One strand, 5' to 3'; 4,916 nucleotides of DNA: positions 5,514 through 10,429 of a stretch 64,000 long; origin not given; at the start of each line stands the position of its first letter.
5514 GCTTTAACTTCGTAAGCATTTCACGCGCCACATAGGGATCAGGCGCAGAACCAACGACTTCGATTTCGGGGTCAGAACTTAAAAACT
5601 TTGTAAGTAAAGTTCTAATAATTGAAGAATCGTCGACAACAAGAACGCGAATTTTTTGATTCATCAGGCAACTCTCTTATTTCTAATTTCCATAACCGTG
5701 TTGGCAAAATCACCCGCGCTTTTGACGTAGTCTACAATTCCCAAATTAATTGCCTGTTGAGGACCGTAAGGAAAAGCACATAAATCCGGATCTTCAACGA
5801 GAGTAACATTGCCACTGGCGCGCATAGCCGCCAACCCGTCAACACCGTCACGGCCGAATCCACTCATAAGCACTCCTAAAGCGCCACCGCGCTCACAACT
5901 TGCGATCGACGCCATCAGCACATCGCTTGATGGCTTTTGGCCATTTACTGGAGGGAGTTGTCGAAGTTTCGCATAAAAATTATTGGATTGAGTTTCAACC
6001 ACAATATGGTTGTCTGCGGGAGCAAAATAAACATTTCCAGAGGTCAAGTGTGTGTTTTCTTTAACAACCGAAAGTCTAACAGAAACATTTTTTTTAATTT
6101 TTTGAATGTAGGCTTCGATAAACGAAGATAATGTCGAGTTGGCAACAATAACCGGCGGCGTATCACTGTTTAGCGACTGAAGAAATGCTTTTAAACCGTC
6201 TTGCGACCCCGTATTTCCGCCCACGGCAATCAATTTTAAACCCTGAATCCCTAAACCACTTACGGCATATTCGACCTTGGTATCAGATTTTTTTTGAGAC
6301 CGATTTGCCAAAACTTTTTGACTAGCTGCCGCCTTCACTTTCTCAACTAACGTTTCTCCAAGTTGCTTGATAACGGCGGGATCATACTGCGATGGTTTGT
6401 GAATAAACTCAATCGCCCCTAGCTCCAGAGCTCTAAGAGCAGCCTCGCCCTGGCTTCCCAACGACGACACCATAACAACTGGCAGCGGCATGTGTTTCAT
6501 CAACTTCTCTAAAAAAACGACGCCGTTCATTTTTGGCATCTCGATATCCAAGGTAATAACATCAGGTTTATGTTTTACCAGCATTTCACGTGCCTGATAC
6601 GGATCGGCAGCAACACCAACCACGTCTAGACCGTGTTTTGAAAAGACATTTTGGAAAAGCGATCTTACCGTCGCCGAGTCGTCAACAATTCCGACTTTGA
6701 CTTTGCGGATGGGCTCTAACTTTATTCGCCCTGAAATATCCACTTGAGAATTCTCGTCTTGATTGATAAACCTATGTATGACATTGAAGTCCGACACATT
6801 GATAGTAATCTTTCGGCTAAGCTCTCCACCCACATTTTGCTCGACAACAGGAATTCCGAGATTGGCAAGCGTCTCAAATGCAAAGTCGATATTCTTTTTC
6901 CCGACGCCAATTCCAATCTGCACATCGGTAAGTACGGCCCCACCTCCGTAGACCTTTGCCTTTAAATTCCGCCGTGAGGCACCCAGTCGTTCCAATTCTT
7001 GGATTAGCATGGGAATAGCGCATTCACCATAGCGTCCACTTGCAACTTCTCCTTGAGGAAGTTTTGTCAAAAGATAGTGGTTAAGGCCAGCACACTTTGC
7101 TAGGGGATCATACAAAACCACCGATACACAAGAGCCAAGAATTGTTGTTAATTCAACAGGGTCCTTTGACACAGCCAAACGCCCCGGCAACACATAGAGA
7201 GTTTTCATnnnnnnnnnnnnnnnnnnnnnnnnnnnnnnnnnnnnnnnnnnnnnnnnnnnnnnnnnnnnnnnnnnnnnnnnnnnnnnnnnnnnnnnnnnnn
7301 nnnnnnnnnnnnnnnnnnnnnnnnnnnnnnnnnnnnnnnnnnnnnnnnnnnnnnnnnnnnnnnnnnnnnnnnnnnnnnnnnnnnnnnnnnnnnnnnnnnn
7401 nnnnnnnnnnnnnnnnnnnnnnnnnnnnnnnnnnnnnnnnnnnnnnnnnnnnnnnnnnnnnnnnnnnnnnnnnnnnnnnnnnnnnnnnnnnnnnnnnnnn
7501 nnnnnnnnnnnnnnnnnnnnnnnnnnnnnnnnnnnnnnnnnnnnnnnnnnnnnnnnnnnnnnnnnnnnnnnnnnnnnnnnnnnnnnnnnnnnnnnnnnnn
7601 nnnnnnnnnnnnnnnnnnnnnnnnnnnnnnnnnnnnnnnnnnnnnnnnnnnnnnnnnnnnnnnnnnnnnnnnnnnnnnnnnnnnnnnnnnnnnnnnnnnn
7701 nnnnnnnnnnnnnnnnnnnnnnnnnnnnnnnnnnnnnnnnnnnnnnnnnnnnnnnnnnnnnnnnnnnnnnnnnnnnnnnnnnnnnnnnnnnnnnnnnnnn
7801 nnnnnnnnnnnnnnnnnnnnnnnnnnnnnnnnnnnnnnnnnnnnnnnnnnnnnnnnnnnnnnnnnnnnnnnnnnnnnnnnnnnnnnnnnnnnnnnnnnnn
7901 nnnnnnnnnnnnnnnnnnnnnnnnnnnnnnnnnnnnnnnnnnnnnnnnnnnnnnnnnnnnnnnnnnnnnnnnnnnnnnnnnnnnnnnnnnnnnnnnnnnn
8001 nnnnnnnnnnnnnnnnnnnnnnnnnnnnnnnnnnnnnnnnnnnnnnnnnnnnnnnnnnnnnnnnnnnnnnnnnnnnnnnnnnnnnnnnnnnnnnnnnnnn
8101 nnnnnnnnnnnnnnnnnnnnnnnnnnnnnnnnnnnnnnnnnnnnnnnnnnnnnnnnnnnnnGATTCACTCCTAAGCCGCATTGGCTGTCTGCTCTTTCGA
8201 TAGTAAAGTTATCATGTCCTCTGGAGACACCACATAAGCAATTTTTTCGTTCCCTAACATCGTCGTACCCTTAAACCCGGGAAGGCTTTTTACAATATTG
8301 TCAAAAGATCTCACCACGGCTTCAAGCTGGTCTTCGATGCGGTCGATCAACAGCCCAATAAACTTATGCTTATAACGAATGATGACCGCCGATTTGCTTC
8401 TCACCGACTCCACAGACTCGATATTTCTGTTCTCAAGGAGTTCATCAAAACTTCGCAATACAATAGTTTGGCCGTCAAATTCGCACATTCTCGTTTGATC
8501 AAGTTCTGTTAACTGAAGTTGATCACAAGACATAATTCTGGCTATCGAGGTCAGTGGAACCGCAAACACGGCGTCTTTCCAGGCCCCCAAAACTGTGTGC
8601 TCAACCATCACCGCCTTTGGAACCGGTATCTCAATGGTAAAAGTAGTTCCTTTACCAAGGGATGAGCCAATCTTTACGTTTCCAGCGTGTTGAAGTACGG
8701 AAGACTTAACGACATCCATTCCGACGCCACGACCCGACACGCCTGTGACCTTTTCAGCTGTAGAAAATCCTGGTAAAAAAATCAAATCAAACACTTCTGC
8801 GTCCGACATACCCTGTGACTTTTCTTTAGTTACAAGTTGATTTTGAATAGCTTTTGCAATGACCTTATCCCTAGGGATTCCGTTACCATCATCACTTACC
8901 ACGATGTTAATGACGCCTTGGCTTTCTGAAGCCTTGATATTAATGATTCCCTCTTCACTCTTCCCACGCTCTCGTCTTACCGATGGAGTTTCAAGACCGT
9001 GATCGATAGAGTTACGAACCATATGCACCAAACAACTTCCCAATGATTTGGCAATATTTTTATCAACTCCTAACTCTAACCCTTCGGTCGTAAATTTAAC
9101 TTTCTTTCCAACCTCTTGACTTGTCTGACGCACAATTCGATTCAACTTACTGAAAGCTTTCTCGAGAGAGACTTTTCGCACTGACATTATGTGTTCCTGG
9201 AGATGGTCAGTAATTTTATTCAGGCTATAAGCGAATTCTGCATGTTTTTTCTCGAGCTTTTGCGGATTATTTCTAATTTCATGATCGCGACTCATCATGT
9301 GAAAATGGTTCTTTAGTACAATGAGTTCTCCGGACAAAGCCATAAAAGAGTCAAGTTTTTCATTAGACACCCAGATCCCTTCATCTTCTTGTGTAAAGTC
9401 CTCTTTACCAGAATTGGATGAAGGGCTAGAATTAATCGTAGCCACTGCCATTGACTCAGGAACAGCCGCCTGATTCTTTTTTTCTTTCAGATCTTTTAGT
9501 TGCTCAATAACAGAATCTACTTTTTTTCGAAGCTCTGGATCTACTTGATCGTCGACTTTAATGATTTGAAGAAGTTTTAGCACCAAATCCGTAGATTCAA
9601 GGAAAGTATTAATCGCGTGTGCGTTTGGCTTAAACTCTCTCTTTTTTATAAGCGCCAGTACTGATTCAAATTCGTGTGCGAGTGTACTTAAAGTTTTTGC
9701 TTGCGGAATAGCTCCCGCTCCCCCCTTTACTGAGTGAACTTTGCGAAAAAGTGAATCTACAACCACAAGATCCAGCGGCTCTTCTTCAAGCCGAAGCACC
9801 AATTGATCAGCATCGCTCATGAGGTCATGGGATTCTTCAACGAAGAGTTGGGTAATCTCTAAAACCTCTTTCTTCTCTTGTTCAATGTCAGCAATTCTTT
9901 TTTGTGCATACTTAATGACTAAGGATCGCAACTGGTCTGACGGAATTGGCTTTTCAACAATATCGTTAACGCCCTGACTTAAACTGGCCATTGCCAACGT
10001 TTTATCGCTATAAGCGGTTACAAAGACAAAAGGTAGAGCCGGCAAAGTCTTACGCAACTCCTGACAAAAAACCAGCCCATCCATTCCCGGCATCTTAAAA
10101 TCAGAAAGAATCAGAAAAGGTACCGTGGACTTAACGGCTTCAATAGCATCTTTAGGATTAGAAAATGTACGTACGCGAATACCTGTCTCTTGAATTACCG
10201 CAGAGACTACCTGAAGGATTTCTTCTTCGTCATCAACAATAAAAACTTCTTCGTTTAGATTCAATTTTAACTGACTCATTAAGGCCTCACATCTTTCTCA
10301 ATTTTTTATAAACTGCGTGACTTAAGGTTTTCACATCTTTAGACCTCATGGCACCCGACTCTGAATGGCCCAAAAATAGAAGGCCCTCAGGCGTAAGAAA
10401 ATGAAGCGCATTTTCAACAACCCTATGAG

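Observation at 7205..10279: P1-P5 pseudo-CheA next to a receiver-capped CheA: possible split-kinase or trans-phosphorylation design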

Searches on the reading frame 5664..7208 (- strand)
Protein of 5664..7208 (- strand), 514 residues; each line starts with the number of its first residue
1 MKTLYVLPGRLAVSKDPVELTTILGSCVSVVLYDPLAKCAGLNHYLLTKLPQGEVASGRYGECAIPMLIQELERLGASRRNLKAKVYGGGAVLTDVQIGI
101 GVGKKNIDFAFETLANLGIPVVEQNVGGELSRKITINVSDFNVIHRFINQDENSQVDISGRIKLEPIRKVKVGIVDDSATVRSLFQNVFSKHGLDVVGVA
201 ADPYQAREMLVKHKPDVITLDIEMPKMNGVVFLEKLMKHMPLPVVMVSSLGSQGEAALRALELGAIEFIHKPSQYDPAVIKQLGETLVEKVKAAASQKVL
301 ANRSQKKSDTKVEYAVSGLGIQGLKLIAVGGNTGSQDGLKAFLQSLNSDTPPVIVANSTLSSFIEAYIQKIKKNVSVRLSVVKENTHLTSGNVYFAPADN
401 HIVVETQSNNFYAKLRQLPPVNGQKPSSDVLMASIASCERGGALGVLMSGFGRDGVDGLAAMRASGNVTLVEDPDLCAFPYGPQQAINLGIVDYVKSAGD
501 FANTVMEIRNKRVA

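Call 4: search_protein_families(library=pfam, proteins=[window:5664-7208:-], max_evalue=0.01)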
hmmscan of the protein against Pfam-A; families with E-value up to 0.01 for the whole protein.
window:5664-7208:- (514 aa): 3 families
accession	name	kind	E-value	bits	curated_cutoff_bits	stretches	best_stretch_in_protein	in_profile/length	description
PF01339.22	CheB_methylest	-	4.2e-33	114.9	24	1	327-503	1-172/174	CheB methylesterase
PF00072.30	Response_reg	-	6.2e-23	81.5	30.2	1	173-274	2-102/111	Response regulator receiver domain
PF03975.18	CheD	-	1.4e-22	80.3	25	1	55-144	14-105/108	CheD chemotactic sensory transduction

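Call 5: search_protein_families(library=ncbifam, proteins=[window:5664-7208:-], max_evalue=0.01)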
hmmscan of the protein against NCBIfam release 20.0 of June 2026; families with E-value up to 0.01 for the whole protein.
window:5664-7208:- (514 aa): 97 families (the best 25 are shown)
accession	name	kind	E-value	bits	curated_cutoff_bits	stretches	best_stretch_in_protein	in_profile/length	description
NF001965.0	PRK00742.1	subfamily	1.1e-76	258.4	293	1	168-509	2-353/357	chemotaxis-specific protein-glutamate methyltransferase CheB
NF009206.0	PRK12555.1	subfamily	5e-71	239.4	342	1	170-510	1-337/340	chemotaxis-specific protein-glutamate methyltransferase CheB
NF010013.0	PRK13487.1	equivalog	5.8e-33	114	223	1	4-158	26-180/201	chemoreceptor glutamine deamidase CheD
NF010017.0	PRK13494.1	equivalog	6.7e-31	107.1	285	1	6-147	16-156/163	chemoreceptor glutamine deamidase CheD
NF010014.0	PRK13489.1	equivalog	7.2e-26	91.8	290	1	4-149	21-169/238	chemoreceptor glutamine deamidase CheD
NF041119.1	CheD_Thtga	equivalog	6.7e-24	85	240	1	9-155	8-156/160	chemoreceptor glutamine deamidase/glutamate methylesterase CheD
NF010018.0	PRK13495.1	equivalog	6.9e-22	78.3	243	1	9-156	9-156/159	chemoreceptor glutamine deamidase CheD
NF010019.0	PRK13497.1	equivalog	1.2e-21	77.3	313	1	4-135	10-142/184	chemoreceptor glutamine deamidase CheD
NF010015.0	PRK13490.1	equivalog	2.8e-21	76.2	251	1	11-146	13-153/162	chemoreceptor glutamine deamidase CheD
TIGR02875.1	spore_0_A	equivalog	4.3e-20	72.1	200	1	169-319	2-159/262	sporulation transcription factor Spo0A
NF010020.0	PRK13498.1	equivalog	8.4e-20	71.3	236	1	3-147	9-157/168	chemoreceptor glutamine deamidase CheD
NF010016.0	PRK13493.1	equivalog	6.4e-18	65.4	369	1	4-136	44-183/227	chemoreceptor glutamine deamidase CheD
NF045944.1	ResRegRpaBCyano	equivalog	2e-15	56.8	330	1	174-288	2-112/229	response regulator transcription factor RpaB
NF045717.1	DVU0259_DivK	exception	3.5e-15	56.2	160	1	171-275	4-105/117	DVU0259 family response regulator domain-containing protein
NF007969.0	PRK10693.1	equivalog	1.3e-14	54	329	1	169-274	7-111/337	two-component system response regulator RssB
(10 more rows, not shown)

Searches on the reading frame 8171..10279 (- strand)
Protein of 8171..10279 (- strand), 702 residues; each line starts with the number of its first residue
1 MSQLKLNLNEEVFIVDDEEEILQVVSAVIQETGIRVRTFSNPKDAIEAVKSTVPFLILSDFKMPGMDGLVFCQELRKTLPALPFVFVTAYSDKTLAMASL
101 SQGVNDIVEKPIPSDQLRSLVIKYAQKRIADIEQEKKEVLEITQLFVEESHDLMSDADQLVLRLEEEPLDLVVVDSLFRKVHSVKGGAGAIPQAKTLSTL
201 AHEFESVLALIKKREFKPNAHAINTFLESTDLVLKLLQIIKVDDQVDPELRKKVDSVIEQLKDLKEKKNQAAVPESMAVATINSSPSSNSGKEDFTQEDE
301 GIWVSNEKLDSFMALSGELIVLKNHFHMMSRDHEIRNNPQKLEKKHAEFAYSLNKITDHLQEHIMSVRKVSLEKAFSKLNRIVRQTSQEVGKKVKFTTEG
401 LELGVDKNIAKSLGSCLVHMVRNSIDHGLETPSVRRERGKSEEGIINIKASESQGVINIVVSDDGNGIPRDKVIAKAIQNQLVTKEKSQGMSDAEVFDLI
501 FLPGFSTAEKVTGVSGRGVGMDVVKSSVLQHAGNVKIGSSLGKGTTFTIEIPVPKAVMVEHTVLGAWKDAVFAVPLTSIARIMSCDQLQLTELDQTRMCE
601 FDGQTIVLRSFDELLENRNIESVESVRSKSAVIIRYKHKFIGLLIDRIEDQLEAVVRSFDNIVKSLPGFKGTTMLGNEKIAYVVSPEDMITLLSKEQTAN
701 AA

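Call 4: search_protein_families(library=pfam, proteins=[window:8171-10279:-], max_evalue=0.01)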
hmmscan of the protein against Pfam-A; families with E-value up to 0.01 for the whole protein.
window:8171-10279:- (702 aa): 6 families
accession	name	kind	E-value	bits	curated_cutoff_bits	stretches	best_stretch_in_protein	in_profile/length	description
PF00072.30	Response_reg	-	3.3e-27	95.3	30.2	1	12-121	1-110/111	Response regulator receiver domain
PF02518.31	HATPase_c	-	6e-17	62.5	26.4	1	415-554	8-110/111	Histidine kinase-, DNA gyrase B-, and HSP90-like ATPase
PF01584.24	CheW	-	5.4e-12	45.9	23.5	1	569-691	9-135/138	CheW-like domain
PF01627.28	Hpt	-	2e-08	34.8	24.6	1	141-224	1-72/84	Hpt domain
PF02895.20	H-kinase_dim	-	2.4e-08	34.7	23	1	304-367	6-68/68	Signal transducing histidine kinase, homodimeric domain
PF13589.12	HATPase_c_3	-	0.0001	22.8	25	1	415-489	5-63/137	Histidine kinase-, DNA gyrase B-, and HSP90-like ATPase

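Call 5: search_protein_families(library=ncbifam, proteins=[window:8171-10279:-], max_evalue=0.01)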
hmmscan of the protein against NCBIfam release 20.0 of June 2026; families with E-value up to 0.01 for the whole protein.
window:8171-10279:- (702 aa): 117 families (the best 25 are shown)
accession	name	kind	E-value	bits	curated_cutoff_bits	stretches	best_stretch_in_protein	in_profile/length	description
NF041336.1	CheA_Halo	equivalog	6.8e-87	292.6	950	2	279-684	271-661/666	chemotaxis protein CheA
NF007835.0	PRK10547.1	equivalog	1.6e-77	261.6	793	2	259-696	236-663/670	chemotaxis protein CheA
NF047793.1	ResRegPgtA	equivalog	2.1e-20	73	650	1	7-244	3-231/414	two-component system response regulator PgtA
NF010076.0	PRK13557.1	subfamily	2.3e-20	72.6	631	2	8-117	414-525/540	histidine kinase famiy protein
NF008176.1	PRK10923.1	equivalog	2.6e-20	72.4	620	1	11-141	5-135/469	nitrogen regulation protein NR(I)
TIGR01818.1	ntrC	equivalog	1.6e-19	70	558.6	1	12-140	1-129/463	nitrogen regulation protein NR(I)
NF040689.1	MtrAB_MtrA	equivalog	6.5e-19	68.2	300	1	12-174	1-155/219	MtrAB system response regulator MtrA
NF053512.1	nitric_RR_NosR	exception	7e-19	68.1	400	1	12-144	1-132/422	response regulator c-di-GMP phosphodiesterase, NosR family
NF006900.1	PRK09390.1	equivalog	7.3e-18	64.8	255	1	10-143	5-137/203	response regulator FixJ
NF008318.0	PRK11107.1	equivalog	1.1e-17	63.4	890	1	9-141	667-801/920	two-component sensor histidine kinase BarA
NF051870.1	NAssimRespRegNtrX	equivalog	4.5e-17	62.1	600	1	10-127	2-120/452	nitrogen assimilation response regulator NtrX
NF008469.0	PRK11361.1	equivalog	1.1e-16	60.6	714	1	10-138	5-128/461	acetoacetate metabolism transcriptional regulator AtoC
NF045944.1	ResRegRpaBCyano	equivalog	1.3e-16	60.7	330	1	14-161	2-152/229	response regulator transcription factor RpaB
NF046020.1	HisKinCckABruc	equivalog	1.3e-16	59.6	1000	2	9-119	749-861/868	cell cycle histidine kinase CckA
TIGR02154.1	PhoB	equivalog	1.1e-15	57.6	296.2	1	10-158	3-150/226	phosphate regulon transcriptional regulator PhoB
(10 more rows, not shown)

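Call 51: find_homologous_proteins(query=window:8171-10279:-, max_evalue=1e-30)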
Query window:8171-10279:- (702 aa): 2036 proteins with E <= 1e-30 among 8000 candidates; the best 120 are listed.
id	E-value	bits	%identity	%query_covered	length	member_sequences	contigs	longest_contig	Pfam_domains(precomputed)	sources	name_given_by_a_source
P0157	0.0e+0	1506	100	100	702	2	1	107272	PF02895.21,PF01584.25,PF02518.32,PF00072.31,PF01627.29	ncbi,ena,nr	ncbi:MAG: hypothetical protein A4S09_03630 [Proteobacteria bacterium SG_bin7]|nr:MAG: hypothetical p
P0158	1.4e-268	911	61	98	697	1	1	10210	PF02895.21,PF01584.25,PF02518.32,PF00072.31,PF01627.29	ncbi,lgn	-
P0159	6.4e-263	892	60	99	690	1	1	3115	PF02895.21,PF01584.25,PF02518.32,PF00072.31,PF01627.29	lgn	-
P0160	6.6e-257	872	59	100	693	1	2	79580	PF02895.21,PF01584.25,PF02518.32,PF00072.31,PF01627.29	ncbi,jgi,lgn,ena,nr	ncbi:MAG: ATP-binding protein [Pseudomonadota bacterium]|nr:ATP-binding protein [Pseudomonadota bact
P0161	6.4e-255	865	59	98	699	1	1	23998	PF02895.21,PF01584.25,PF02518.32,PF00072.31,PF01627.29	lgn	-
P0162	1.5e-248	845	55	100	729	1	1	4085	PF02895.21,PF01584.25,PF02518.32,PF00072.31,PF01627.29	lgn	-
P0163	2.6e-243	827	55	98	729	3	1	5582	PF02895.21,PF01584.25,PF02518.32,PF00072.31,PF01627.29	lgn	-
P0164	2.0e-233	795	53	98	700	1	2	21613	PF02895.21,PF01584.25,PF02518.32,PF00072.31,PF01627.29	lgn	-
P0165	9.5e-227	772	52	98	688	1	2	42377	PF02895.21,PF01584.25,PF02518.32,PF00072.31,PF01627.29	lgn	-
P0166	1.1e-220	752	53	98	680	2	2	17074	PF02895.21,PF01584.25,PF02518.32,PF00072.31,PF01627.29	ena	-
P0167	8.8e-213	726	47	98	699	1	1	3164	PF02895.21,PF01584.25,PF02518.32,PF00072.31,PF01627.29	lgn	-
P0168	2.6e-212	725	51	97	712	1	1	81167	PF02895.21,PF01584.25,PF02518.32,PF00072.31,PF01627.29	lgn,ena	-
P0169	2.6e-212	725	51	97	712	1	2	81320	PF02895.21,PF01584.25,PF02518.32,PF00072.31,PF01627.29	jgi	-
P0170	2.1e-208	712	49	99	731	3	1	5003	PF02895.21,PF01584.25,PF02518.32,PF00072.31,PF01627.29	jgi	-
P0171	7.4e-208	710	49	99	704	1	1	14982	PF02895.21,PF01584.25,PF02518.32,PF00072.31,PF01627.29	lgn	-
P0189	1.1e-156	541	40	98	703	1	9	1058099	PF02895.21,PF01584.25,PF02518.32,PF00072.31,PF01627.29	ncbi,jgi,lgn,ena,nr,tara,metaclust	ncbi:MAG: hypothetical protein CL677_04375 [Bdellovibrionaceae bacterium]|nr:hypothetical protein [P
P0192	1.8e-149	517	41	99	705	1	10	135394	PF02895.21,PF01584.25,PF02518.32,PF00072.31,PF01627.29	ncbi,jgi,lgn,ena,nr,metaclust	ncbi:MAG: hypothetical protein A2428_01865 [Bdellovibrionales bacterium RIFOXYC1_FULL_54_43]|nr:MAG:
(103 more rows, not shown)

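Call 52: find_encoding_contigs(protein=P0189, flank=9000, max_places=1)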
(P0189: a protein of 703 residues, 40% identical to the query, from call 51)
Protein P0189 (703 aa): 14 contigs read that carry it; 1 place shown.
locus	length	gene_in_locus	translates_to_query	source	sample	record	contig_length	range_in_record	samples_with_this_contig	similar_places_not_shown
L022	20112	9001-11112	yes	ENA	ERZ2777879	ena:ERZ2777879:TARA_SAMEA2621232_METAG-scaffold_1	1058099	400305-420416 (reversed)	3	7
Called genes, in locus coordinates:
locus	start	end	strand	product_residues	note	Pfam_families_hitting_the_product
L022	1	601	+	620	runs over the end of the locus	PF01807:Zn_ribbon_DnaG, PF08275:DNAG_N, PF13362:Toprim_3, PF13662:Toprim_4, PF01751:Toprim, PF13155:Toprim_2, PF10410:DnaB_bind (faint)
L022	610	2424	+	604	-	PF03979:Sigma70_r1_1, PF00140:Sigma70_r1_2, PF04542:Sigma70_r2, PF04539:Sigma70_r3, PF04545:Sigma70_r4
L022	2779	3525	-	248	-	-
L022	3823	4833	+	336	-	PF10503:Esterase_PHB (faint)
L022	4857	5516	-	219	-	-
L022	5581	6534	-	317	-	PF12833:HTH_18, PF00165:HTH_AraC (weak)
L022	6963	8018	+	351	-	PF01209:Ubie_methyltran, PF13489:Methyltransf_23, PF01728:FtsJ (weak), PF01135:PCMT (weak), PF13847:Methyltransf_31, PF08241:Methyltransf_11, PF08242:Methyltransf_12, PF13649:Methyltransf_25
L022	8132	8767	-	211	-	-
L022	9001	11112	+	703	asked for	PF00072:Response_reg, PF01627:Hpt, PF02895:H-kinase_dim, PF02518:HATPase_c, PF01584:CheW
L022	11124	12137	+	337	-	PF01584:CheW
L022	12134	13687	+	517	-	PF03975:CheD, PF00072:Response_reg, PF01339:CheB_methylest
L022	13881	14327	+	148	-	-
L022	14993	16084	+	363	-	PF13439:Glyco_transf_4, PF13579:Glyco_trans_4_4, PF00534:Glycos_transf_1, PF13692:Glyco_trans_1_4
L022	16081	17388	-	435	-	PF00070:Pyr_redox (faint), PF01210:NAD_Gly3P_dh_N (faint), PF02558:ApbA (weak), PF02737:3HCDH_N (weak), PF03446:NAD_binding_2 (faint), PF03721:UDPG_MGDP_dh_N, PF00984:UDPG_MGDP_dh, PF03720:UDPG_MGDP_dh_C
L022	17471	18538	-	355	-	PF03848:TehB (weak), PF05724:TPMT, PF08241:Methyltransf_11, PF08242:Methyltransf_12, PF13649:Methyltransf_25, PF13847:Methyltransf_31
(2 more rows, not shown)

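Call 53: find_encoding_contigs(protein=P0192, flank=9000, max_places=1)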
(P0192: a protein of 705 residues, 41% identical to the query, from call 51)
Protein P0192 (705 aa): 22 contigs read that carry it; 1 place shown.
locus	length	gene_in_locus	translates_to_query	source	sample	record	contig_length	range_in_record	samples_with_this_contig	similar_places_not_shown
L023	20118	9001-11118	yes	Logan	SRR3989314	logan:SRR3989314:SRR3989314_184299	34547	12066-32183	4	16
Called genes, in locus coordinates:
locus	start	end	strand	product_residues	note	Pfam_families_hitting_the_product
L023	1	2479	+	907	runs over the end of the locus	PF00690:Cation_ATPase_N, PF00122:E1-E2_ATPase, PF13246:Cation_ATPase, PF00702:Hydrolase, PF08282:Hydrolase_3 (faint), PF00689:Cation_ATPase_C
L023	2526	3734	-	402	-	PF13493:DUF4118, PF00512:HisKA, PF02518:HATPase_c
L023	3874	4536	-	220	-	PF00072:Response_reg, PF00512:HisKA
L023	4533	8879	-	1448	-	PF08448:PAS_4 (faint), PF13426:PAS_9 (faint), PF08447:PAS_3, PF00512:HisKA, PF02518:HATPase_c, PF00072:Response_reg, PF01627:Hpt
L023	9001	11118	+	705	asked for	PF00072:Response_reg, PF01627:Hpt, PF02895:H-kinase_dim, PF02518:HATPase_c, PF01584:CheW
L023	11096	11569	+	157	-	PF01584:CheW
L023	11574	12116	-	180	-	PF00072:Response_reg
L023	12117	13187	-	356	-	PF00072:Response_reg, PF01339:CheB_methylest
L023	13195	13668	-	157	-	PF13690:CheX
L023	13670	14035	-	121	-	PF00072:Response_reg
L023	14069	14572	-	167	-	PF03975:CheD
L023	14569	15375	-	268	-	PF03705:CheR_N, PF01739:CheR, PF13649:Methyltransf_25 (faint), PF08241:Methyltransf_11 (weak), PF08242:Methyltransf_12 (faint)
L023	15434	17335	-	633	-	PF12729:4HB_MCP_1, PF18947:HAMP_2, PF00015:MCPsignal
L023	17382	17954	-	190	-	PF01584:CheW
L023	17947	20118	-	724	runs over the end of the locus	PF01627:Hpt, PF02895:H-kinase_dim, PF02518:HATPase_c, PF01584:CheW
